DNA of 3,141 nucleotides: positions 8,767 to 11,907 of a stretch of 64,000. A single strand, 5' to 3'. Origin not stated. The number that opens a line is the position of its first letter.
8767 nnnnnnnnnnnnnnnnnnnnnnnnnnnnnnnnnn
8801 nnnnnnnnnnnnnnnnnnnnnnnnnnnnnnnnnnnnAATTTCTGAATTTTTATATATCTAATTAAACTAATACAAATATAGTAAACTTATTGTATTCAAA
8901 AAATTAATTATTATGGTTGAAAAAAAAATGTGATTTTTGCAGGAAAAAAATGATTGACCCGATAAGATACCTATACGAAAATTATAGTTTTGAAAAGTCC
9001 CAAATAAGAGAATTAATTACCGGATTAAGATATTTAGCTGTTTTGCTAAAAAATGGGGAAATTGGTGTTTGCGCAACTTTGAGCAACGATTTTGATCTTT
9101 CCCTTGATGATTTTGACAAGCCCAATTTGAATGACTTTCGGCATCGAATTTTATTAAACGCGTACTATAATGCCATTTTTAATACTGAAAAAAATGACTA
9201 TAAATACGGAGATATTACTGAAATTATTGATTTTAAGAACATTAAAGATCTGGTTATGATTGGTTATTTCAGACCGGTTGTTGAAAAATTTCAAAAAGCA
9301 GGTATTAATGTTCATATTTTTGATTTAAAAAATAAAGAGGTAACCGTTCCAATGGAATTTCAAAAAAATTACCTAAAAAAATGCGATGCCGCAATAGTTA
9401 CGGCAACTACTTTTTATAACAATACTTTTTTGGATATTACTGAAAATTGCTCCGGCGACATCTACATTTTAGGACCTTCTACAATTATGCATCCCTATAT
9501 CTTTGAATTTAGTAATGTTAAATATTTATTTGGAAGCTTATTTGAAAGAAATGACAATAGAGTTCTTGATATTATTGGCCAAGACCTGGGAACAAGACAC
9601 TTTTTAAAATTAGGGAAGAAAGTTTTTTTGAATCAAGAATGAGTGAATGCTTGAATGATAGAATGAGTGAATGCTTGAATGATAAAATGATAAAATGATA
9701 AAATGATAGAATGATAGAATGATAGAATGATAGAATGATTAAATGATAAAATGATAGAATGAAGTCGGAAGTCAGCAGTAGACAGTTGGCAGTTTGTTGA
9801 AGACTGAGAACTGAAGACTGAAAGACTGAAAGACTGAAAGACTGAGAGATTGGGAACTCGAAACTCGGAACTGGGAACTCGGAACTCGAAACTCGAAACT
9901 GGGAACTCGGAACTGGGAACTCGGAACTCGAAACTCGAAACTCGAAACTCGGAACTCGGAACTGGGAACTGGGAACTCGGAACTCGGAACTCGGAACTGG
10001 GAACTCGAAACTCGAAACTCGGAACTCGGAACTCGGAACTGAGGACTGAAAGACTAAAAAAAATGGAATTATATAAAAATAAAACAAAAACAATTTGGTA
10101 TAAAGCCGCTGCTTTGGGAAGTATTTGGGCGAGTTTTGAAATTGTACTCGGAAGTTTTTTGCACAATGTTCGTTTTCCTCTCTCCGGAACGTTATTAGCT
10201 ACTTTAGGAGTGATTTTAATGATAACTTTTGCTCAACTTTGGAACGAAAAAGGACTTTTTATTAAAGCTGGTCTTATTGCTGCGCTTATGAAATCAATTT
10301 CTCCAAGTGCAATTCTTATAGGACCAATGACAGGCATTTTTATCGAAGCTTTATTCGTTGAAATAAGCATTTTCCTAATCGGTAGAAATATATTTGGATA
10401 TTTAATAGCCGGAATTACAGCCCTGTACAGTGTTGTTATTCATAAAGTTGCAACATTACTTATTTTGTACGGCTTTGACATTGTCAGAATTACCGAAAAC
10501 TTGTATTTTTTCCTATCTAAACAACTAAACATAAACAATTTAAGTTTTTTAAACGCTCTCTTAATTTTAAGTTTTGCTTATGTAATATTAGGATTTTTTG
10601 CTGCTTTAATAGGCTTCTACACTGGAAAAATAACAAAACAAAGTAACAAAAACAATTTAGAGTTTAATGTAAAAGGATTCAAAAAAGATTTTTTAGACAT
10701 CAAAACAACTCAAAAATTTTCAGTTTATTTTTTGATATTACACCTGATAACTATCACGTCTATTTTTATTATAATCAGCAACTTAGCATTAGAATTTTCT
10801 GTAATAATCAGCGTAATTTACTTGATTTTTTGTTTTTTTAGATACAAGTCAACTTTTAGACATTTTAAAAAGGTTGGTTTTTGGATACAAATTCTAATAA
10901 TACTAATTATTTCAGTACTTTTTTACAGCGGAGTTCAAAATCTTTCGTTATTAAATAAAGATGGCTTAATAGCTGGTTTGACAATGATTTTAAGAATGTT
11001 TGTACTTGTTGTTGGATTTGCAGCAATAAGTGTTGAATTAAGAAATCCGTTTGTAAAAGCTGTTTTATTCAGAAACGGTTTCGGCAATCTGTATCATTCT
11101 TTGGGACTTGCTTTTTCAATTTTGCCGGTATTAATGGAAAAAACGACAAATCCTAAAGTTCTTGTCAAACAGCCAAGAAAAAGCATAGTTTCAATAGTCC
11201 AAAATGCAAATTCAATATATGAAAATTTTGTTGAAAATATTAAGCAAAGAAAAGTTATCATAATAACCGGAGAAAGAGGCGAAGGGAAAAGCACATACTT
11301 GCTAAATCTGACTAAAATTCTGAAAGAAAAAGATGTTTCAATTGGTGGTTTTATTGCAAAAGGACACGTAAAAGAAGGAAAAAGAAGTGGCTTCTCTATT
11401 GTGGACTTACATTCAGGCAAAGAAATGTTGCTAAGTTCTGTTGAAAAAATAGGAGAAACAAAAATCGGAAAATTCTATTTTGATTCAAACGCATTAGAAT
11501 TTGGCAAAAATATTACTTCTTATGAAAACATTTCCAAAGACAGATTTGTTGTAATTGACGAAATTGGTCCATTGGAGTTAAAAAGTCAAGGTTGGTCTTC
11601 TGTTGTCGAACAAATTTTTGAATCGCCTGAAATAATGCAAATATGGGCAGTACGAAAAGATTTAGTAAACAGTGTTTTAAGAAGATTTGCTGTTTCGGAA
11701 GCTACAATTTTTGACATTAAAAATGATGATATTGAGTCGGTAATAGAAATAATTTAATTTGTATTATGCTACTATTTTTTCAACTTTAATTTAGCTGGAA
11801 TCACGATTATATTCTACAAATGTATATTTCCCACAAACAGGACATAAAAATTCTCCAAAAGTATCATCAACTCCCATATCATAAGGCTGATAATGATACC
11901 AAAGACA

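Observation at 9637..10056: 420-nt intercistronic spacer made only of 27 octamers then 29 heptamers, from inside a stop codon to 6 nt before the next ATG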

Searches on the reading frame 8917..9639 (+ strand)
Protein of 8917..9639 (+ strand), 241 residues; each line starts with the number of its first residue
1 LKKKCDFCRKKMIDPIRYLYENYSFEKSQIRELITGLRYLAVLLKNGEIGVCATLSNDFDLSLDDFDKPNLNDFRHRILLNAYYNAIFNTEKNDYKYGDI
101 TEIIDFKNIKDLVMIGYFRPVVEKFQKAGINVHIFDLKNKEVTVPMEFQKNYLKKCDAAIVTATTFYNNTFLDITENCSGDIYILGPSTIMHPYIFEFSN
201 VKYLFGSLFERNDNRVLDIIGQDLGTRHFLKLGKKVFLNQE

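Call 9: search_protein_families(library=pfam, proteins=[window:8917-9639:+])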
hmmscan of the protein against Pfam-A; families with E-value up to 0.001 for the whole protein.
window:8917-9639:+ (241 aa): 2 families
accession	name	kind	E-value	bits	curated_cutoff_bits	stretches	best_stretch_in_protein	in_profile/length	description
PF04016.18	DUF364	-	2.8e-25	89.1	23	1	101-238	3-146/147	Putative heavy-metal chelation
PF13938.11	DUF4213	-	3.4e-05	24.5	23.5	1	25-59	8-42/75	Putative heavy-metal chelation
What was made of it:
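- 8950..9642 (+): DUF364/DUF4213 gene. The likely start is ATG 8950 (the ORF is open from TTG 8917). The stop TGA 9640-9642 lies inside the first repeat unit. Pfam PF04016 at 2.8e-25 (call 9).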

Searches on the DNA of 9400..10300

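Call 70: search_rna_families(source=window, start=9400, end=10300, threshold=evalue, max_evalue=1)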
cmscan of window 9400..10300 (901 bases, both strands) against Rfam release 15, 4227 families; matches with E-value up to 1: 0.
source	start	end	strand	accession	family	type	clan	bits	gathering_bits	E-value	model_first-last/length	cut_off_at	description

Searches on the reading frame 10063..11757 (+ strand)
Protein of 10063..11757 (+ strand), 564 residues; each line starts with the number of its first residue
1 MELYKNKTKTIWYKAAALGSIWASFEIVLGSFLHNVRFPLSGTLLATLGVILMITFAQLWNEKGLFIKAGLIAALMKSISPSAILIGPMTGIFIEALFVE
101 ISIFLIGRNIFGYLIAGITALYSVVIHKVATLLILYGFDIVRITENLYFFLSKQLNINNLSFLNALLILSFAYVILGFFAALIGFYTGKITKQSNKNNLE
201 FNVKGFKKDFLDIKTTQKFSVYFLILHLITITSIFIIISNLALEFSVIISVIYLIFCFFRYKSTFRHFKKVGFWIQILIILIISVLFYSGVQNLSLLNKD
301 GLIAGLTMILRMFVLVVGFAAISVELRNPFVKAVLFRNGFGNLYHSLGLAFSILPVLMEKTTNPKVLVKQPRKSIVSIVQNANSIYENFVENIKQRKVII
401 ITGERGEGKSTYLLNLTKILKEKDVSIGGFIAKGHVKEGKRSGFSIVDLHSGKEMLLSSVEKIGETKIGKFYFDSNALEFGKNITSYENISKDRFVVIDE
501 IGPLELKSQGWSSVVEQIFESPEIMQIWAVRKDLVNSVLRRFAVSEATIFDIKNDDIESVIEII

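Call 9: search_protein_families(library=pfam, proteins=[window:10063-11754:+])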
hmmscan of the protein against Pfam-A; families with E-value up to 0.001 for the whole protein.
window:10063-11754:+ (564 aa): 3 families
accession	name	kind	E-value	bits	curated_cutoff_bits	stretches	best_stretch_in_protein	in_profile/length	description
PF03266.21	NTPase_1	-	2.6e-28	99.4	23.9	1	399-563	2-166/168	NTPase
PF20720.3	nSTAND3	-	0.00038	20.6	27.2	1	383-424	4-45/155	Novel STAND NTPase 3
PF13173.12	AAA_14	-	0.00059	20.3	27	0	396-421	2-27/129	AAA domain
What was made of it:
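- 10063..11757 (+): Gene for a 564-aa protein with a C-terminal THEP1-like NTPase domain (PF03266). Its true start is ATG 10063. Pfam (call 9).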

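Call 11: find_encoding_contigs(protein=window:10063-11757:+, flank=3000, max_places=6)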
Protein window:10063-11757:+ (564 aa): no gene with exactly this product is on record in the collection.
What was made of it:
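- Tried and rejected: Looking up the window's own NTPase protein to find its source contig returned no record (call 11).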

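Call 18: find_homologous_proteins(query=window:10063-11754:+)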
Query window:10063-11754:+ (564 aa): 514 proteins with E <= 0.001 among 8000 candidates; the best 120 are listed.
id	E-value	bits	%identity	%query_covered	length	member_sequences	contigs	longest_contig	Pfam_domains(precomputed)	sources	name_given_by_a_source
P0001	0.0e+0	1192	100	100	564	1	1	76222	PF03266.22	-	-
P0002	1.7e-257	874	70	99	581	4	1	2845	PF13173.13,PF03266.22,PF20720.4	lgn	-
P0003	7.8e-252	855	69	98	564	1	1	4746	PF03266.22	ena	-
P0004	1.2e-247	841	70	99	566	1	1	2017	PF13173.13,PF03266.22,PF20720.4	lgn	-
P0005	1.2e-214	732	60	100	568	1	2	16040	PF13173.13,PF03266.22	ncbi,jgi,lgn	-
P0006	9.9e-203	693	58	99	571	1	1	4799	PF03266.22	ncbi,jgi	-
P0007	7.9e-195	667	55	99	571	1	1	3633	PF03266.22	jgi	-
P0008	5.0e-191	654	53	100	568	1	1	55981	PF03266.22,PF01637.25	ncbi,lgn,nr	ncbi:MAG: hypothetical protein JXR68_11700 [Bacteroidales bacterium]|nr:hypothetical protein [Bacter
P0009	2.3e-189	649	53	99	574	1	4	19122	PF03266.22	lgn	-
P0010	4.0e-189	648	54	100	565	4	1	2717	PF03266.22,PF01637.25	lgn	-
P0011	2.2e-182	626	51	100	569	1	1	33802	PF03266.22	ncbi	-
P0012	1.7e-181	623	52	100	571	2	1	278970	PF03266.22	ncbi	-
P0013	1.1e-178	614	52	100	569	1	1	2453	PF03266.22,PF13401.13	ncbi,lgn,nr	ncbi:MAG: nucleoside-triphosphatase [Bacteroidota bacterium]|nr:nucleoside-triphosphatase [Bacteroid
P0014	7.9e-174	598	52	98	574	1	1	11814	PF03266.22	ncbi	-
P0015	7.9e-170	584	49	99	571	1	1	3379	PF03266.22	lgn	-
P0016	2.5e-164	566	50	100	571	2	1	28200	PF03266.22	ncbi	-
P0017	1.3e-163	564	47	100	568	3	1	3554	PF03266.22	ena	-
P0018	4.4e-161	555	48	100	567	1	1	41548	PF03266.22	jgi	-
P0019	6.4e-160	552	47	100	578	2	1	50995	PF03266.22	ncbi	-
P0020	8.6e-160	551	48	100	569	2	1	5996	PF13173.13,PF03266.22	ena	-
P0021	6.3e-159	548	47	100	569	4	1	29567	PF03266.22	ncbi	-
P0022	5.4e-158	545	48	100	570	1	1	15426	PF13173.13,PF03266.22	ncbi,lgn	-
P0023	6.3e-158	545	46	100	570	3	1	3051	PF03266.22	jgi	-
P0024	6.8e-158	545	48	100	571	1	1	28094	PF03266.22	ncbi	-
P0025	6.1e-157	542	48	100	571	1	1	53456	PF03266.22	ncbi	-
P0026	5.1e-156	539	47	99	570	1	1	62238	PF03266.22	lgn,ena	-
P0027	4.8e-154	532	47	100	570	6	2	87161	PF03266.22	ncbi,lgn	-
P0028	1.4e-151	524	45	100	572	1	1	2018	PF03266.22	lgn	-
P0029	2.4e-150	520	44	100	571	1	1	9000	PF03266.22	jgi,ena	-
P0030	4.4e-150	519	45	100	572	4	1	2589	PF03266.22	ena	-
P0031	4.7e-146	506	43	100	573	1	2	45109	PF03266.22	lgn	-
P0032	1.5e-145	504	45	98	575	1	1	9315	PF03266.22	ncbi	-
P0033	2.0e-145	504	43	100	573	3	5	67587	PF03266.22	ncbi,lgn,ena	-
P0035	9.2e-144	498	43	99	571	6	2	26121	PF03266.22,PF10649.16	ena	-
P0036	1.8e-143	497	41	99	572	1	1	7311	PF03266.22,PF10649.16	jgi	-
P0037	3.1e-143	497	43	99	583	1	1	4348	PF03266.22,PF10649.16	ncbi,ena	-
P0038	5.8e-143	496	43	99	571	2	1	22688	PF03266.22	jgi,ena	-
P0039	1.2e-142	495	45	98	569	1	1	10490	PF03266.22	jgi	-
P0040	1.3e-142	495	41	99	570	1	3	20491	PF03266.22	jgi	jgi:nucleoside-triphosphatase THEP1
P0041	1.7e-142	494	42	100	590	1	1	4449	PF03266.22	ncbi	-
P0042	3.0e-142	493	43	98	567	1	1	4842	PF03266.22,PF13245.13,PF20720.4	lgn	-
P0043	1.0e-141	492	42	97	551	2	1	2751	PF03266.22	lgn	-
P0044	2.6e-141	490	44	100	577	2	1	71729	PF03266.22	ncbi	-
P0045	3.6e-141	490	44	98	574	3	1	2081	PF03266.22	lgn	-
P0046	7.3e-141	489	43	99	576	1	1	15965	PF03266.22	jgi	-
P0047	8.4e-141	489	41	99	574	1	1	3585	PF03266.22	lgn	-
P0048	1.2e-140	488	42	100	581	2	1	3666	PF03266.22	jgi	jgi:nucleoside-triphosphatase THEP1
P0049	2.4e-140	487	41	99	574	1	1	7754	PF03266.22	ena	-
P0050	4.0e-140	486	43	96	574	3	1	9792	PF03266.22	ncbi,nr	ncbi:MAG: hypothetical protein EOM83_14540 [Clostridia bacterium]|nr:hypothetical protein [Clostridi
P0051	2.1e-139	484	41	100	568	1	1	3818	PF03266.22,PF10649.16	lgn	-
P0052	2.6e-139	484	41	100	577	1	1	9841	PF03266.22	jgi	-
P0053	2.7e-139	484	43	99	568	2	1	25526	PF03266.22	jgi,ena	-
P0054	8.5e-139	482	43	98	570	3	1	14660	PF03266.22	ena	-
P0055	2.9e-138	480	42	96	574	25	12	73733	PF03266.22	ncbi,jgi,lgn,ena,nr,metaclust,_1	ncbi:MAG: nucleoside-triphosphatase [Bacteroidales bacterium]|jgi:nucleoside-triphosphatase THEP1|nr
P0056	1.1e-137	478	41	96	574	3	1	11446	PF03266.22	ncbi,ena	-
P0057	1.8e-137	478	41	98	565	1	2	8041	PF03266.22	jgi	-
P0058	4.0e-137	476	42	96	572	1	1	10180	PF03266.22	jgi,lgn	jgi:nucleoside-triphosphatase THEP1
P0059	9.0e-137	475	41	96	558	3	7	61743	PF03266.22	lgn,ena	-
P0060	1.3e-136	475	40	98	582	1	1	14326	PF03266.22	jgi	jgi:nucleoside-triphosphatase THEP1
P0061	1.4e-136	475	42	99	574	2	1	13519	PF03266.22,PF10649.16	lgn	-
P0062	1.5e-136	474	41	96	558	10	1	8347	PF03266.22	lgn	-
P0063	1.6e-136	474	42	98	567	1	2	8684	PF03266.22,PF13245.13,PF20720.4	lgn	-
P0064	2.0e-136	474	41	98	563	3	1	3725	PF03266.22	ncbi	-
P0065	4.7e-136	473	41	100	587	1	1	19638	PF03266.22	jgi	jgi:nucleoside-triphosphatase THEP1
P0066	5.2e-135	469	40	98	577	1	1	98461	PF03266.22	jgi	jgi:nucleoside-triphosphatase THEP1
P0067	2.6e-134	467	41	99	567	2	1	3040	PF03266.22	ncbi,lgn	-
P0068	9.8e-134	465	39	99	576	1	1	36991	PF03266.22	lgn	-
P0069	2.8e-133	464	42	97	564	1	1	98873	PF03266.22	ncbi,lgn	-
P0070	5.3e-133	463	41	98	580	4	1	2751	PF03266.22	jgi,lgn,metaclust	metaclust:\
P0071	1.0e-132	462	42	98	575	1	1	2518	PF03266.22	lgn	-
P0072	2.0e-132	461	40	98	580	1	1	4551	PF03266.22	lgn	-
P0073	2.1e-132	461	41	98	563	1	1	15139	PF03266.22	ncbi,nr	ncbi:MAG: hypothetical protein K9H16_08435 [Bacteroidales bacterium]|nr:hypothetical protein [Bacter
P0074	2.5e-132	461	39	99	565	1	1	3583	PF03266.22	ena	-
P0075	3.1e-132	460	41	99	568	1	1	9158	PF03266.22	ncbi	-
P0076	4.0e-132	460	41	99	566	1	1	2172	PF03266.22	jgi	-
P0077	8.3e-132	459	40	99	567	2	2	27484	PF03266.22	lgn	-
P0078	1.2e-131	458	41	98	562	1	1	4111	PF03266.22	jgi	-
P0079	1.3e-131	458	41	99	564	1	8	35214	PF03266.22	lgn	-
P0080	1.4e-131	458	43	99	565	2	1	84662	PF03266.22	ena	-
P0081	1.4e-131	458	40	99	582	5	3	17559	PF03266.22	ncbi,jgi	ncbi:MAG: nucleoside-triphosphatase [Bacteroidales bacterium]|jgi:nucleoside-triphosphatase THEP1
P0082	2.6e-131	457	41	99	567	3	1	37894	PF03266.22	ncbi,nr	ncbi:MAG: nucleoside-triphosphatase [Bacteroidales bacterium]|nr:nucleoside-triphosphatase [Bacteroi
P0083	5.7e-131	456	40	98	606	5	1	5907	PF03266.22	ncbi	-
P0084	5.7e-131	456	40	98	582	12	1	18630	PF03266.22,PF10649.16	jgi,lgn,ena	-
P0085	1.0e-130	455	40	98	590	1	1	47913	PF03266.22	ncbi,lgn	-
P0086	1.9e-130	454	41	99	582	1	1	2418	PF03266.22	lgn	-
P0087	2.5e-130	454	42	99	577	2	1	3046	PF03266.22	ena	-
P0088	3.9e-130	453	41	96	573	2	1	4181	PF03266.22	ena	-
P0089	6.0e-130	453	42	99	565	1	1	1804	PF03266.22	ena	-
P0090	6.9e-130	453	42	98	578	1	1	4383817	PF03266.22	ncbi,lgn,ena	-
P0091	2.0e-129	451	41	100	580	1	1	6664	PF03266.22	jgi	jgi:nucleoside-triphosphatase THEP1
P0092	2.2e-129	451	40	96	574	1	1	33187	PF03266.22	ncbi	ncbi:MAG: nucleoside-triphosphatase [Prolixibacteraceae bacterium]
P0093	5.1e-129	450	42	96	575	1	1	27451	PF03266.22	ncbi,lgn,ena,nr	ncbi:MAG: hypothetical protein KAG95_01525 [Bacteroidales bacterium]|nr:hypothetical protein [Bacter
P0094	5.9e-129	449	39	98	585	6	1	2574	PF03266.22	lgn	-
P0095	6.4e-129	449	42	98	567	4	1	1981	PF03266.22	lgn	-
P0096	9.8e-129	449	41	99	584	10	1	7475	PF03266.22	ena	-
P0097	1.2e-128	448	40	98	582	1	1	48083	PF03266.22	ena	-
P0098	2.0e-128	448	39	97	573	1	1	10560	PF03266.22,PF10649.16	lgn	-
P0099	6.0e-128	446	39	98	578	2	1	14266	PF03266.22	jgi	-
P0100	6.7e-128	446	39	99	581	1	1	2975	PF03266.22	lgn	-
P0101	1.5e-127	445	41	98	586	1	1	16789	PF03266.22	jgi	jgi:nucleoside-triphosphatase THEP1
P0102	2.2e-127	444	40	98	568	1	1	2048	PF03266.22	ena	-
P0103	2.5e-127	444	39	99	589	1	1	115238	PF03266.22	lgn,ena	-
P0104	3.9e-127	443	40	99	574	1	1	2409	PF03266.22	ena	-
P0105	4.5e-127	443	40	99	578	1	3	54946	PF03266.22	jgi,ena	-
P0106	5.6e-127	443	40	97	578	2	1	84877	PF03266.22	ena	-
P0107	5.7e-127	443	40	97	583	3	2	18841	PF03266.22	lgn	-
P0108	1.1e-126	442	39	100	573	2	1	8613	PF03266.22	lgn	-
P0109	2.0e-126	441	39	98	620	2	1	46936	PF03266.22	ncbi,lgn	ncbi:MAG: nucleoside-triphosphatase [Bacteroidota bacterium]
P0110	2.3e-126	441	39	100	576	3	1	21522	PF03266.22,PF13401.13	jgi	-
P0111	2.7e-126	441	39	99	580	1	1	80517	PF03266.22,PF10649.16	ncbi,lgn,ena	-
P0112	3.9e-126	440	39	100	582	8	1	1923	PF03266.22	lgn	-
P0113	6.4e-126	439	40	98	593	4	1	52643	PF03266.22,PF10649.16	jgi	-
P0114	9.2e-126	439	39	98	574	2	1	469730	PF03266.22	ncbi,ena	-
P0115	1.4e-125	438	40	98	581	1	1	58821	PF03266.22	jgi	jgi:nucleoside-triphosphatase THEP1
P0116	3.0e-125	437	39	99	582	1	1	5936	PF03266.22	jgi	jgi:nucleoside-triphosphatase THEP1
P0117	3.1e-125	437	39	98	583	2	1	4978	PF03266.22,PF10649.16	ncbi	ncbi:MAG: nucleoside-triphosphatase [bacterium]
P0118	3.3e-125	437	40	96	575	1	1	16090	PF03266.22,PF10649.16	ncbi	-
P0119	4.3e-125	437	39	99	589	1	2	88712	PF03266.22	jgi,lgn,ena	-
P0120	4.8e-125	437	39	99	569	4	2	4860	PF03266.22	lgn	-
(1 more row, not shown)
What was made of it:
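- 10063..11757 (+): 514 homologues, the best 564-581 aa at about 100% coverage (call 18).
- On Coding tandem repeat (N-terminal extension): Homologues are 564-581 aa at about 100% coverage from ATG 10063 (call 18).
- Homologues fix the start at ATG 10063 (call 18). The nearest NTPase homologue is 70% identical (call 18).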

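Call 19: find_encoding_contigs(protein=P0003, flank=5000, max_places=3)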
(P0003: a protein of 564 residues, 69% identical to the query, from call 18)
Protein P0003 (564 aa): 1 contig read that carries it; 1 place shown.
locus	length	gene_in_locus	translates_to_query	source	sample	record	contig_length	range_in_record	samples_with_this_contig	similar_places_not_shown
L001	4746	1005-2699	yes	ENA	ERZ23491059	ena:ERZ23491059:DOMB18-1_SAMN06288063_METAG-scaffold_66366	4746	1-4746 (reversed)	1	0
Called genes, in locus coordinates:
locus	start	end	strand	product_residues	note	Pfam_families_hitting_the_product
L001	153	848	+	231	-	PF04016:DUF364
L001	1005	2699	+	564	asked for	PF03266:NTPase_1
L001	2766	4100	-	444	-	-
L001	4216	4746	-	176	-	?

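Call 20: find_encoding_contigs(protein=P0002, flank=5000, max_places=3)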
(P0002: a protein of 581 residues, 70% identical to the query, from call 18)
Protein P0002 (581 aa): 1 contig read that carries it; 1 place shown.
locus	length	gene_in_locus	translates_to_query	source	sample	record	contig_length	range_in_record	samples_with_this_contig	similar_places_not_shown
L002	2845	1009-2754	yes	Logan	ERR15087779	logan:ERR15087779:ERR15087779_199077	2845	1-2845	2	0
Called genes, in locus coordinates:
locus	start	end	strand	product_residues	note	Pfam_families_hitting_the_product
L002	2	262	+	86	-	?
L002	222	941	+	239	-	PF13938:DUF4213 (weak), PF04016:DUF364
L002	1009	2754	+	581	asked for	PF20720:nSTAND3 (weak), PF03266:NTPase_1, PF13173:AAA_14 (faint)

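Call 21: find_encoding_contigs(protein=P0005, flank=8000, max_places=3)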
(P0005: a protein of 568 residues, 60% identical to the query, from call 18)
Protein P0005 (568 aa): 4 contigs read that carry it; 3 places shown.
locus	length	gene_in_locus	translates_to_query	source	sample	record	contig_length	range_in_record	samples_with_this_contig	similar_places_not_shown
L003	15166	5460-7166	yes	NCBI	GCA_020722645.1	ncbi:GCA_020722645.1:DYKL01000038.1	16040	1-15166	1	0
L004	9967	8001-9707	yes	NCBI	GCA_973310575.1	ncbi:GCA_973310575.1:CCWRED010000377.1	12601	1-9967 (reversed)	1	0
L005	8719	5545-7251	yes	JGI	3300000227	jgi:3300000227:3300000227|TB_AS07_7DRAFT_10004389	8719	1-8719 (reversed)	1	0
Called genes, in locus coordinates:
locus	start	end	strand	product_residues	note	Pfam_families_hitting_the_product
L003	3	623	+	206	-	?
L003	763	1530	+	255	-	-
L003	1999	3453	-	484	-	PF07228:SpoIIE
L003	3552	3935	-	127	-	PF09345:SiaC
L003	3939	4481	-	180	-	PF19788:DUF6272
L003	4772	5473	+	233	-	PF04016:DUF364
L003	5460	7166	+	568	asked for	PF03266:NTPase_1, PF13173:AAA_14 (faint)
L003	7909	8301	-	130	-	-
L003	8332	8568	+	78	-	-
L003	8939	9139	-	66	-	PF02609:Exonuc_VII_S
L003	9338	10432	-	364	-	PF00633:HHH (faint), PF14520:HHH_5 (weak), PF02481:DNA_processg_A, PF17782:WHD_DprA (weak)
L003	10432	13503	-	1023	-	PF00005:ABC_tran, PF19055:ABC2_membrane_7 (faint), PF01061:ABC2_membrane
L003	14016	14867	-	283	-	-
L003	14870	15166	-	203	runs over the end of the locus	PF00406:ADK, PF13207:AAA_17, PF13238:AAA_18 (weak), PF17213:Hydin_ADK (faint)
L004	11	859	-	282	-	-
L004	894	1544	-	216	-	-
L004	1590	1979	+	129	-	-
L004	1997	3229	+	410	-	PF00072:Response_reg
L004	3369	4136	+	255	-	-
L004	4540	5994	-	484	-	PF07228:SpoIIE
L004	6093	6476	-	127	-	PF09345:SiaC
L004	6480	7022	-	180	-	PF19788:DUF6272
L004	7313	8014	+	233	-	PF04016:DUF364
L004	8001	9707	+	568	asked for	PF03266:NTPase_1, PF13173:AAA_14 (faint)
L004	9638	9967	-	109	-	?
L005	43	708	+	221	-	PF00072:Response_reg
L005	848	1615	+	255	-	-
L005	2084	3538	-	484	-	PF07228:SpoIIE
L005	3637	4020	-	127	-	PF09345:SiaC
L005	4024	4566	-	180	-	PF19788:DUF6272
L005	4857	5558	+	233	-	PF04016:DUF364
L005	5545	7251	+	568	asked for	PF03266:NTPase_1, PF13173:AAA_14 (faint)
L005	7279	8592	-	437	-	-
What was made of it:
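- a 14-nt overlap in L003/L004/L005 (call 21);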
